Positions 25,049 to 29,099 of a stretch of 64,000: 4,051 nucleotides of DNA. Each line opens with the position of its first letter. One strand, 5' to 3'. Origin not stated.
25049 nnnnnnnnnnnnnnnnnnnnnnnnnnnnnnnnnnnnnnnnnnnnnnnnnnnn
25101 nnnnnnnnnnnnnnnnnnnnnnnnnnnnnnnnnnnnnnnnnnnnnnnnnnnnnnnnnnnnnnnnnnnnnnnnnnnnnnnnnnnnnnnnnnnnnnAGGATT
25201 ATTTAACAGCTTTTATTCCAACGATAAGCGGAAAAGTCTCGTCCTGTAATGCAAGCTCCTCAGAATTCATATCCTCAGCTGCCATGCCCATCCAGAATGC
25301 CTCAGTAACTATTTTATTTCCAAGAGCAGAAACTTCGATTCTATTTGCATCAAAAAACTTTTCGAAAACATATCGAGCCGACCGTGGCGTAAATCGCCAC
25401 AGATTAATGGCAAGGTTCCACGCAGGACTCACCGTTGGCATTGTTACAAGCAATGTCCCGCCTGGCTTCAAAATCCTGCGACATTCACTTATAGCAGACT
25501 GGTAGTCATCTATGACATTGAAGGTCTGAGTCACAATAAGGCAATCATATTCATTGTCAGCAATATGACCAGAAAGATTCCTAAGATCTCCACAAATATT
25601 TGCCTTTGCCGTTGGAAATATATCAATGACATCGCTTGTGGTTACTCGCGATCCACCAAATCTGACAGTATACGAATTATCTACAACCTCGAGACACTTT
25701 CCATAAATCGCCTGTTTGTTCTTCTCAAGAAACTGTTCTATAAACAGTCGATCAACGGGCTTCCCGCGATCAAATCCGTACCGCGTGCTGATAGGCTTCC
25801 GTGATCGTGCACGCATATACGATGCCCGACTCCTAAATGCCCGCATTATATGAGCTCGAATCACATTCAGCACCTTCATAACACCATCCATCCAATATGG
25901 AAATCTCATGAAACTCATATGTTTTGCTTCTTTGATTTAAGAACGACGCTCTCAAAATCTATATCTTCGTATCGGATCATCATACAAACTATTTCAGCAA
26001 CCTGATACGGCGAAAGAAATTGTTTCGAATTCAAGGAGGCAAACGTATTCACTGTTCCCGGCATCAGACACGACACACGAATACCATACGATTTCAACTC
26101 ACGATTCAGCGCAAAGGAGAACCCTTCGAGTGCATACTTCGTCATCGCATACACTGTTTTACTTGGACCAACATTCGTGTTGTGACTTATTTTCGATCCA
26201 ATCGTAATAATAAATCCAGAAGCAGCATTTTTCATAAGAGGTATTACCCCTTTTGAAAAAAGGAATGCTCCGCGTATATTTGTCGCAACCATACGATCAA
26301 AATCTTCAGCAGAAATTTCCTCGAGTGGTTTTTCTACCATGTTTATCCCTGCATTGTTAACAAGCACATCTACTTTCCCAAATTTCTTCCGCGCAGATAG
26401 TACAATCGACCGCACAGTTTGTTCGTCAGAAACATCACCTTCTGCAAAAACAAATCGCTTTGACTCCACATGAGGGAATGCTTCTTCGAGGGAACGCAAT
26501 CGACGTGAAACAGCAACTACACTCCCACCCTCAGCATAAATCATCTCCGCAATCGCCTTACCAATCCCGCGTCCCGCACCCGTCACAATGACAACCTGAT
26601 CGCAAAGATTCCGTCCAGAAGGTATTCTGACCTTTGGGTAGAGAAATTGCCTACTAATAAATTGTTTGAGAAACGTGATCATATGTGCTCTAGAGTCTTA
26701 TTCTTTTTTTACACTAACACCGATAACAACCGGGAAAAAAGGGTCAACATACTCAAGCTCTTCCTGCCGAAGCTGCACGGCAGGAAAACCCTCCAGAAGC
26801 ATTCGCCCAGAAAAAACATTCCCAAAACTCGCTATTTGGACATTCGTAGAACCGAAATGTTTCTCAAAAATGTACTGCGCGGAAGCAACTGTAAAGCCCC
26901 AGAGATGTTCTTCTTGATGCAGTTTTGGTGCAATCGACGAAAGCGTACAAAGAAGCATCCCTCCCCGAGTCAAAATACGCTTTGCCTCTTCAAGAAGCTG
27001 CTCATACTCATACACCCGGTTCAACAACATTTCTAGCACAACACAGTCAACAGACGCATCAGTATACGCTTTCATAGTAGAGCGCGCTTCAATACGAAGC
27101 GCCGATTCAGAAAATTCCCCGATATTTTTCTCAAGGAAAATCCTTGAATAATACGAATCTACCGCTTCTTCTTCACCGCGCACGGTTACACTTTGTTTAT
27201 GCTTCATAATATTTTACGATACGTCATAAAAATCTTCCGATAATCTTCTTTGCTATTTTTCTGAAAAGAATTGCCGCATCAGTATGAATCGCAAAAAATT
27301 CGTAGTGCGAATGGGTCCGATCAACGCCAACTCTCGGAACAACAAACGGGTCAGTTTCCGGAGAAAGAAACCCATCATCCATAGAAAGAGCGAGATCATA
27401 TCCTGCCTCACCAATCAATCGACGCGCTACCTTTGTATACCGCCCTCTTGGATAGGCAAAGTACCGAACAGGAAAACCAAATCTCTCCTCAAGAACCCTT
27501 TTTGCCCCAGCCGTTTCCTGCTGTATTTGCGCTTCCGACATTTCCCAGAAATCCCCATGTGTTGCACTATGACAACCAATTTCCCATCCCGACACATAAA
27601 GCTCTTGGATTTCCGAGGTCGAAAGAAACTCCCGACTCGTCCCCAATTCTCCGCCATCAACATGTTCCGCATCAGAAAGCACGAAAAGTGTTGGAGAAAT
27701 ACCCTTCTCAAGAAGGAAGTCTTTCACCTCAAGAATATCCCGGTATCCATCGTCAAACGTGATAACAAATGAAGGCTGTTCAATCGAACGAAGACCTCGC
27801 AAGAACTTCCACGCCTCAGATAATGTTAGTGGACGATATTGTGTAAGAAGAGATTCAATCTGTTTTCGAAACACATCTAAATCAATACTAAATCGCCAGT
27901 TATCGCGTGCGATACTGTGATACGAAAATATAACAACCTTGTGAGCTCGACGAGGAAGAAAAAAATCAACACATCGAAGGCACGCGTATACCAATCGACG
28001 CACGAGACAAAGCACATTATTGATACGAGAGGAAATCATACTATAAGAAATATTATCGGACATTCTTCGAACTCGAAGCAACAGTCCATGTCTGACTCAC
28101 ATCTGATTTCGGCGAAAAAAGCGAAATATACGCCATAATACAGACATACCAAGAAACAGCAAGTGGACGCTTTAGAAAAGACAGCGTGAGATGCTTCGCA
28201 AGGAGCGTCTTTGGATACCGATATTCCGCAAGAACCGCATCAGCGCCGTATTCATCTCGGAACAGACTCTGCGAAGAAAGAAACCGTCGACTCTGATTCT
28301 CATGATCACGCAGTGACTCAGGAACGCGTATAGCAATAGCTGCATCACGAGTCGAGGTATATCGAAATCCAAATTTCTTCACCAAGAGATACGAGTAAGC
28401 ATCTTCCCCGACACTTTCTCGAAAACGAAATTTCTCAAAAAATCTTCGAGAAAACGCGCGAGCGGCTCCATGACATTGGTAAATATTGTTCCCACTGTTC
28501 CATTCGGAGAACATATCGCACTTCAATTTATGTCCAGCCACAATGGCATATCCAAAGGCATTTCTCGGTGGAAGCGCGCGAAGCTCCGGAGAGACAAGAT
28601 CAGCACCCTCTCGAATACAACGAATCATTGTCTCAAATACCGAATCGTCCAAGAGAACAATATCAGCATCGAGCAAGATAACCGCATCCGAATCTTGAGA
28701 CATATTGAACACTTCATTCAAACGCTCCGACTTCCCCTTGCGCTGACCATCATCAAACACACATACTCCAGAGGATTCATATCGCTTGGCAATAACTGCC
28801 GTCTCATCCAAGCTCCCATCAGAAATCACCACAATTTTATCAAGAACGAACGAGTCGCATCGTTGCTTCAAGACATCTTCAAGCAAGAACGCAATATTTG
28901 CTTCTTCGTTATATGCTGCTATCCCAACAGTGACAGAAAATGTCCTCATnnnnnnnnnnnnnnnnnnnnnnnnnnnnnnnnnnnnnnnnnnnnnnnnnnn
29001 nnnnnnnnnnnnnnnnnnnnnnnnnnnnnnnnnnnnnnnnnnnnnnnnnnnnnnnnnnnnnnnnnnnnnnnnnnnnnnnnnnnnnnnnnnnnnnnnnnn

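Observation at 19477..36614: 17-kb co-directional glycan/glycoconjugate biosynthesis locus combining GT-C, GT-A and GT-B enzymes with modification genes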

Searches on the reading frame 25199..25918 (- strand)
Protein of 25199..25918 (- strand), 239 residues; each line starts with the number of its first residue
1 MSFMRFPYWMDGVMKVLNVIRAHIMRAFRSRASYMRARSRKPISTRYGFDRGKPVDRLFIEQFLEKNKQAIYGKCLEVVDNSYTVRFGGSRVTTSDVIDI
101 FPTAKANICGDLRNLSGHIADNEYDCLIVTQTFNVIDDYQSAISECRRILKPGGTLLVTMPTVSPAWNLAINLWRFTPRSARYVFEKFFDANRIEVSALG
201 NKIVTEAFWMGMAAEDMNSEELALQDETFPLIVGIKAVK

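Call 3: search_protein_families(library=pfam, proteins=[window:25199-25918:-], max_evalue=0.01)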
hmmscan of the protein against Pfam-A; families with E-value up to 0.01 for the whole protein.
window:25199-25918:- (239 aa): 6 families
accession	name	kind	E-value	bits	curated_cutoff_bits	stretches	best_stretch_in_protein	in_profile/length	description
PF08241.18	Methyltransf_11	-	3.4e-09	37.6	21.2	1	108-157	47-94/95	Methyltransferase domain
PF13489.12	Methyltransf_23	-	5.5e-06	26.7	27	1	120-177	78-135/164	Methyltransferase domain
PF13649.12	Methyltransf_25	-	2.5e-05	25.3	27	1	108-154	51-97/97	Methyltransferase domain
PF01209.24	Ubie_methyltran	-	0.00073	19.4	20.1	1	119-159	112-152/233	ubiE/COQ5 methyltransferase family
PF13847.12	Methyltransf_31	-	0.00099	19.3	27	1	110-162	61-113/145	Methyltransferase domain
PF08242.18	Methyltransf_12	-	0.0011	20.1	30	1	118-156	64-98/98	Methyltransferase domain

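Call 7: search_protein_families(library=ncbifam, proteins=[window:25199-25918:-], max_evalue=0.1)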
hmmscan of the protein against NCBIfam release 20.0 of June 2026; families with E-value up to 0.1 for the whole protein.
window:25199-25918:- (239 aa): 20 families
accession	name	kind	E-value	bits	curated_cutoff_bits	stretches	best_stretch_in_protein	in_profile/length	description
NF041537.1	ArsM_AhpD_UU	exception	1.7e-05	23.8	510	1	119-159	141-181/345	arsenite methyltransferase/AhpD domain selenoprotein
NF045667.1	MTase_DVU1556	equivalog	7.1e-05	22.3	155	1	119-159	80-120/213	DVU_1556 family methyltransferase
NF041536.1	ArsM_DUF2284_UU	exception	7.5e-05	21.2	575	1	119-159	141-181/459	arsenite methyltransferase/DUF2284 domain selenoprotein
NF047649.1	MTase_UXPK_star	exception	8.2e-05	21.8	460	1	119-159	142-182/283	methyltransferase/UXPK-star double selenoprotein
NF001240.0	PRK00216.1-1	equivalog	0.00015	20.9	378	1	85-159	101-169/251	bifunctional demethylmenaquinone methyltransferase/2-methoxy-6-polyprenyl-1,4-benzoquinol methylase UbiE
NF001243.0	PRK00216.1-4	equivalog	0.00025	20.5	235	1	119-199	112-191/237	demethylmenaquinone methyltransferase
TIGR01934.1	MenG_MenH_UbiE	subfamily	0.00045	19.6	158.35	1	110-169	95-151/223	ubiquinone/menaquinone biosynthesis methyltransferase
NF052510.1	methyltran_MpqE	exception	0.00046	19.6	335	1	118-157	111-150/234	methyl-plastoquinone biosynthesis methyltransferase MpqE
TIGR02072.1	BioC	equivalog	0.0012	18.7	184.95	1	106-160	82-134/244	malonyl-ACP O-methyltransferase BioC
NF001241.0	PRK00216.1-2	equivalog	0.0015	18.2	327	1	109-160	100-149/231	demethylmenaquinone methyltransferase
TIGR02752.1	MenG_heptapren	equivalog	0.0015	18.1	419.85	1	119-199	110-189/231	demethylmenaquinone methyltransferase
NF038099.1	AsSugarArsM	exception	0.002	17.3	400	1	118-163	129-176/321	arsenosugar biosynthesis arsenite methyltransferase ArsM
NF043040.1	corrin_prot_MT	hypoth_equivalog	0.0065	15.9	180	1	113-163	100-152/216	corrinoid protein-associated methyltransferase CpaM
NF045823.1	PthPhpthDimycoMt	equivalog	0.02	14.1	300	1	108-159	118-167/256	phthiotriol/phenolphthiotriol dimycocerosates methyltransferase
NF045825.1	FAmtase_mtf2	equivalog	0.021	14.1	400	1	109-159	111-159/248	fatty-acid O-methyltransferase Mtf2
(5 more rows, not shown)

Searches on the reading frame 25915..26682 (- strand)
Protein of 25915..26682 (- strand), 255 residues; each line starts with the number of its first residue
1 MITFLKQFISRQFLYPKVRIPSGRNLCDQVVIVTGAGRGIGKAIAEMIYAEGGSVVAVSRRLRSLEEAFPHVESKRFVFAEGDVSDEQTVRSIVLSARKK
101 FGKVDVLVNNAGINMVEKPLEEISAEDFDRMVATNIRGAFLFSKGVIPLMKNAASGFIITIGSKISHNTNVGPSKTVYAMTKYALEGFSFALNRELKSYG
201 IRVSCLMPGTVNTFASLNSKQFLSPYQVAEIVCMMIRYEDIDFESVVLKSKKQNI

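Call 3: search_protein_families(library=pfam, proteins=[window:25915-26682:-], max_evalue=0.01)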
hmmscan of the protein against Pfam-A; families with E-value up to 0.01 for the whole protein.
window:25915-26682:- (255 aa): 6 families
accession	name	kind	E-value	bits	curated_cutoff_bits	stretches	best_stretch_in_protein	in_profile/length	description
PF00106.31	adh_short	-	2.9e-50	170.9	26.6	1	29-216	1-187/195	short chain dehydrogenase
PF13561.12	adh_short_C2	-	6.5e-37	127.8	27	1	35-222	1-187/236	Enoyl-(Acyl carrier protein) reductase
PF08659.16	KR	-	3e-09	37.5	22.6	1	31-188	3-159/180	KR domain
PF23441.1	SDR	-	1.2e-06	28.6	27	1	30-213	9-196/258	SDR-like rossmann domain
PF08643.16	DUF1776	-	1e-05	25.5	25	1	119-214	107-202/294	Fungal family of unknown function (DUF1776)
PF01370.27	Epimerase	-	5.6e-05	23.1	20.9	1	31-210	1-171/240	NAD dependent epimerase/dehydratase family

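Call 7: search_protein_families(library=ncbifam, proteins=[window:25915-26682:-], max_evalue=0.1)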
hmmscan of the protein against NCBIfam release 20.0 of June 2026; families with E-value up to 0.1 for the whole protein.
window:25915-26682:- (255 aa): 235 families (the best 25 are shown)
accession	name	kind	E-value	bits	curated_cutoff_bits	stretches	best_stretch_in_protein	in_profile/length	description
NF005594.0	PRK07326.1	equivalog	7.6e-45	153.3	271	1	27-240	5-220/237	SDR family oxidoreductase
NF005559.1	PRK07231.1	subfamily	2.9e-44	151.5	215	1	26-214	2-189/249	glucose 1-dehydrogenase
NF004791.0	PRK06138.1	equivalog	2e-39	135.4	312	1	25-213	2-188/252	SDR family oxidoreductase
TIGR01963.1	PHB_DH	subfamily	5e-38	130.8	307.05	1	29-221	2-191/255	3-hydroxybutyrate dehydrogenase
NF004823.0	PRK06179.1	subfamily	1.9e-37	129.2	310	1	28-222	5-190/271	oxidoreductase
NF006114.0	PRK08263.1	subfamily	2.1e-37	128.9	290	1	29-216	4-187/280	short chain dehydrogenase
NF009466.0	PRK12826.1-2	subfamily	2.3e-37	128.8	222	1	28-215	3-191/248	3-oxoacyl-ACP reductase FabG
NF004198.0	PRK05653.1-3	equivalog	9e-37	126.9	296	1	26-216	5-194/248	3-oxoacyl-ACP reductase FabG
NF005878.0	PRK07825.1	subfamily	1.6e-36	126.1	287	1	24-237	5-218/278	short chain dehydrogenase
NF005469.0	PRK07063.1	equivalog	2.3e-36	125.6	306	1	26-215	5-195/260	SDR family oxidoreductase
NF009093.0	PRK12429.1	subfamily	2.8e-36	125.1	258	1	26-221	3-195/259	3-hydroxybutyrate dehydrogenase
NF004824.0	PRK06180.1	subfamily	3e-36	125.1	298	1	29-213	5-185/279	oxidoreductase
NF005806.0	PRK07666.1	equivalog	3.1e-36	124.9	286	1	25-218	4-196/239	3-ketoacyl-ACP reductase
NF005681.0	PRK07478.1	subfamily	4.5e-36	124.5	267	1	25-214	3-193/254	SDR family oxidoreductase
NF004203.0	PRK05653.2-4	subfamily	8.1e-36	123.7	313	1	27-219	5-198/260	3-oxoacyl-ACP reductase FabG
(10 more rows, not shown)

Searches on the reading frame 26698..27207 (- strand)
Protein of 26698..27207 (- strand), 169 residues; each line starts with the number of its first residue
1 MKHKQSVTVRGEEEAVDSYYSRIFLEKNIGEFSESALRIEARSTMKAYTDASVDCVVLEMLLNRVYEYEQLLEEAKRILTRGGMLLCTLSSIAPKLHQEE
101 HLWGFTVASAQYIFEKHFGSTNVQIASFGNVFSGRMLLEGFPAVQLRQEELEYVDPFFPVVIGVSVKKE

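Call 3: search_protein_families(library=pfam, proteins=[window:26698-27207:-], max_evalue=0.01)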
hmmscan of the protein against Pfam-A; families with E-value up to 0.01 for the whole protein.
window:26698-27207:- (169 aa): 2 families
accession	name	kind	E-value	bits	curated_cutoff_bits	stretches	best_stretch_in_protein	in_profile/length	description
PF08241.18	Methyltransf_11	-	3.7e-06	27.9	21.2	1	43-87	51-95/95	Methyltransferase domain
PF13847.12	Methyltransf_31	-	0.00033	20.8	27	1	38-101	62-127/145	Methyltransferase domain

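Call 7: search_protein_families(library=ncbifam, proteins=[window:26698-27207:-], max_evalue=0.1)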
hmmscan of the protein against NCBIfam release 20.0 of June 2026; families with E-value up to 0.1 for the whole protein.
window:26698-27207:- (169 aa): 12 families
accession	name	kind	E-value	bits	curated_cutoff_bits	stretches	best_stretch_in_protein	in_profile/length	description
NF045667.1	MTase_DVU1556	equivalog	9.1e-05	22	155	1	39-88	71-120/213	DVU_1556 family methyltransferase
TIGR02752.1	MenG_heptapren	equivalog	0.00052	19.6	419.85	1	46-104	108-165/231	demethylmenaquinone methyltransferase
NF001243.0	PRK00216.1-4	equivalog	0.00054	19.4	235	1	46-103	110-166/237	demethylmenaquinone methyltransferase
NF047649.1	MTase_UXPK_star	exception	0.0022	17.1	460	1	46-89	140-183/283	methyltransferase/UXPK-star double selenoprotein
NF041537.1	ArsM_AhpD_UU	exception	0.0039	16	510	1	45-98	138-191/345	arsenite methyltransferase/AhpD domain selenoprotein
TIGR01934.1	MenG_MenH_UbiE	subfamily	0.011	15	158.35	1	41-88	95-142/223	ubiquinone/menaquinone biosynthesis methyltransferase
NF040539.1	AST_met_ArsM_2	exception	0.019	14.8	240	1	46-88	122-164/262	putative arsinothricin biosynthesis methyltransferase ArsM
NF001242.0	PRK00216.1-3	equivalog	0.03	13.7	351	1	39-92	127-181/258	bifunctional demethylmenaquinone methyltransferase/2-methoxy-6-polyprenyl-1,4-benzoquinol methylase UbiE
NF001241.0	PRK00216.1-2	equivalog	0.034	13.8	327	1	42-93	102-154/231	demethylmenaquinone methyltransferase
NF043040.1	corrin_prot_MT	hypoth_equivalog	0.051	13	180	1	41-87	99-147/216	corrinoid protein-associated methyltransferase CpaM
NF052510.1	methyltran_MpqE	exception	0.068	12.5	335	1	41-88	105-152/234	methyl-plastoquinone biosynthesis methyltransferase MpqE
TIGR02081.1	metW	equivalog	0.09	12.3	189.5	0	42-80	65-103/194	methionine biosynthesis protein MetW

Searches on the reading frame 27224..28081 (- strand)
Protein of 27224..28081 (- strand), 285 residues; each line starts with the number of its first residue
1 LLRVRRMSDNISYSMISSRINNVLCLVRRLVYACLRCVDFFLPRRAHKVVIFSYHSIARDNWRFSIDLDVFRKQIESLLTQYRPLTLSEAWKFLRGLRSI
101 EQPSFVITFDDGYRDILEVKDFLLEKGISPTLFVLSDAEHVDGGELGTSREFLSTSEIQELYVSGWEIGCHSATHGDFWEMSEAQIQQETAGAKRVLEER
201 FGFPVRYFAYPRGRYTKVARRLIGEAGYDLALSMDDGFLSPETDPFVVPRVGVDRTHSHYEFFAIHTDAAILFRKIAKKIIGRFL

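Call 3: search_protein_families(library=pfam, proteins=[window:27224-28081:-], max_evalue=0.01)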
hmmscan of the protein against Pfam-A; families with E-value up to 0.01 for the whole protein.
window:27224-28081:- (285 aa): 1 family
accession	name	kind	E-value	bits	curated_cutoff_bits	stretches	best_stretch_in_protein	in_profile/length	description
PF01522.26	Polysacc_deac_1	-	3.1e-20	72.8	23.1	1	102-230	6-123/124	Polysaccharide deacetylase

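Call 7: search_protein_families(library=ncbifam, proteins=[window:27224-28081:-], max_evalue=0.1)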
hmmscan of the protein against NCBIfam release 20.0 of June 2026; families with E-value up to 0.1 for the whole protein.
window:27224-28081:- (285 aa): 11 families
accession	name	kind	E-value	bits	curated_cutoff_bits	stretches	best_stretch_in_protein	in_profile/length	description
TIGR03938.2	deacetyl_PgaB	equivalog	3.2e-11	42.2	321.9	2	48-173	2-143/621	poly-beta-1,6-N-acetyl-D-glucosamine N-deacetylase PgaB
NF050820.1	PolSacchBiosHfsH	equivalog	3.1e-09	36.9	400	1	100-256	31-183/249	oligosaccharide deacetylase HfsH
TIGR02764.1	spore_ybaN_pdaB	equivalog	3.5e-08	33.4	237.4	1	106-230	9-123/191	polysaccharide deacetylase family sporulation protein PdaB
NF011177.0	PRK14582.1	equivalog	3.7e-07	28.8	923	2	45-115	45-119/671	poly-beta-1,6-N-acetyl-D-glucosamine N-deacetylase PgaB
TIGR02884.1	spore_pdaA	equivalog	6.6e-06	26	298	1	106-228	40-153/224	delta-lactam-biosynthetic de-N-acetylase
TIGR04243.1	nodulat_NodB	equivalog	7.5e-06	25.6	240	1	106-228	5-118/197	chitooligosaccharide deacetylase NodB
TIGR03933.1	PIA_icaB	equivalog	1.7e-05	24.5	248.35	1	63-255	32-231/245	intercellular adhesin biosynthesis polysaccharide N-deacetylase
TIGR02873.1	spore_ylxY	hypoth_equivalog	0.00029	20.2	391.5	1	163-218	135-190/268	probable sporulation protein, polysaccharide deacetylase family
NF011176.0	PRK14581.1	equivalog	0.0065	14.6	1091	0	50-197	50-209/673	poly-beta-1,6-N-acetyl-D-glucosamine N-deacetylase PgaB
TIGR03006.1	pepcterm_polyde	equivalog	0.01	15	276.2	1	158-229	66-140/272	XrtA system polysaccharide deacetylase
TIGR03212.1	uraD_N-term-dom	equivalog_domain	0.042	12.9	424.6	1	158-227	109-176/297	allantoinase PuuE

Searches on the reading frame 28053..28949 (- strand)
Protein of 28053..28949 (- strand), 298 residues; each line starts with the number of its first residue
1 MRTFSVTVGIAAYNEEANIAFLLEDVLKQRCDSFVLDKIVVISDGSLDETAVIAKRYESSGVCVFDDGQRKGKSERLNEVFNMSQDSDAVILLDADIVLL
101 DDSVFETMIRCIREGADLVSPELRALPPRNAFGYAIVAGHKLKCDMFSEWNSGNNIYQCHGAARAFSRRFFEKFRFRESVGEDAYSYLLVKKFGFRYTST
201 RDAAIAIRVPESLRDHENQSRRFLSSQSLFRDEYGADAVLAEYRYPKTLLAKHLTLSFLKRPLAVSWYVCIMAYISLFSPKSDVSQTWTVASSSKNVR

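Call 3: search_protein_families(library=pfam, proteins=[window:28053-28949:-], max_evalue=0.01)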
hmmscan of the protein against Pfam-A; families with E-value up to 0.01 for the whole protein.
window:28053-28949:- (298 aa): 6 families
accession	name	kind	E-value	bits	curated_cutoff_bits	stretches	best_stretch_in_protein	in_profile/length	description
PF00535.33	Glycos_transf_2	-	1.7e-18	67.5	23.3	1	7-132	1-124/168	Glycosyl transferase family 2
PF13641.12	Glyco_tranf_2_3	-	1e-10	42.4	27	1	6-222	3-226/230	Glycosyltransferase like family 2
PF13704.12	Glyco_tranf_2_4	-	0.00055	20.8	27.5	1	22-96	6-81/98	Glycosyl transferase family 2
PF13632.12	Glyco_trans_2_3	-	0.0009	19.5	27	1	90-277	2-177/198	Glycosyl transferase family group 2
PF12804.13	NTP_transf_3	-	0.0032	18.1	27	1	35-122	38-122/160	MobA-like NTP transferase domain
PF01983.22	CofC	-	0.0097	15.6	22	0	22-112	33-113/217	Guanylyl transferase CofC like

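Call 7: search_protein_families(library=ncbifam, proteins=[window:28053-28949:-], max_evalue=0.1)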
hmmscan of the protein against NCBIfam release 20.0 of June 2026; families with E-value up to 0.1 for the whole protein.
window:28053-28949:- (298 aa): 16 families
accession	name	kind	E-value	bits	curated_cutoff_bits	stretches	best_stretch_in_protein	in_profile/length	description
TIGR03937.1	PgaC_IcaA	equivalog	2.7e-10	39.8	422.3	1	5-115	46-153/407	poly-beta-1,6-N-acetyl-D-glucosamine synthase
TIGR04182.1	glyco_TIGR04182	equivalog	2.9e-07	30.2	325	1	6-178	2-163/293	S-layer glycoprotein N-glycosyltransferase AglJ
NF010496.0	PRK13915.1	equivalog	3.2e-07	29.7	262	1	5-110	32-140/307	glucosyl-3-phosphoglycerate synthase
NF041391.1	DPhHxTase_Halo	equivalog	0.0001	21.4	375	1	11-186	2-165/213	dolichyl-phosphate hexose transferase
NF007482.0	PRK10073.1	equivalog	0.00026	20.1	423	1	5-98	7-97/334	glycosyltransferase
TIGR04242.1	nodulat_NodC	equivalog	0.00034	19.7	550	1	174-242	230-297/395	chitooligosaccharide synthase NodC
TIGR04283.1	glyco_like_mftF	equivalog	0.0004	20.1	182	1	8-113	3-98/221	TIGR04283 family arsenosugar biosynthesis glycosyltransferase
NF038302.1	EPS_HpsE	equivalog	0.00077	18.5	300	1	5-59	2-56/307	hormogonium polysaccharide biosynthesis glycosyltransferase HpsE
NF041875.1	EPS_EpsD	equivalog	0.001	18.5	370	1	7-99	2-92/325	exopolysaccharide biosynthesis glycosyltransferase EpsD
TIGR03469.1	HpnB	hypoth_equivalog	0.0073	15.4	379.25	1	6-120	46-169/386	hopene-associated glycosyltransferase HpnB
NF007986.1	PRK10714.1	equivalog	0.008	15.2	529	1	6-117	8-120/316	undecaprenyl-phosphate 4-deoxy-4-formamido-L-arabinose transferase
NF058614.1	PPMAGASynPpgS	equivalog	0.016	14.6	370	1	9-56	5-46/226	polyprenyl-phospho-N-acetylgalactosaminyl synthase PpgS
TIGR03310.1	matur_MocA_YgfJ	equivalog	0.017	15.1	186.45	1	22-118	27-121/188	molybdenum cofactor cytidylyltransferase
TIGR03965.1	mycofact_glyco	equivalog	0.021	13.7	280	1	5-100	75-168/467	mycofactocin biosynthesis glycosyltransferase MftF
NF003950.0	PRK05450.1-3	subfamily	0.037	13.4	234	1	22-123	29-130/248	3-deoxy-manno-octulosonate cytidylyltransferase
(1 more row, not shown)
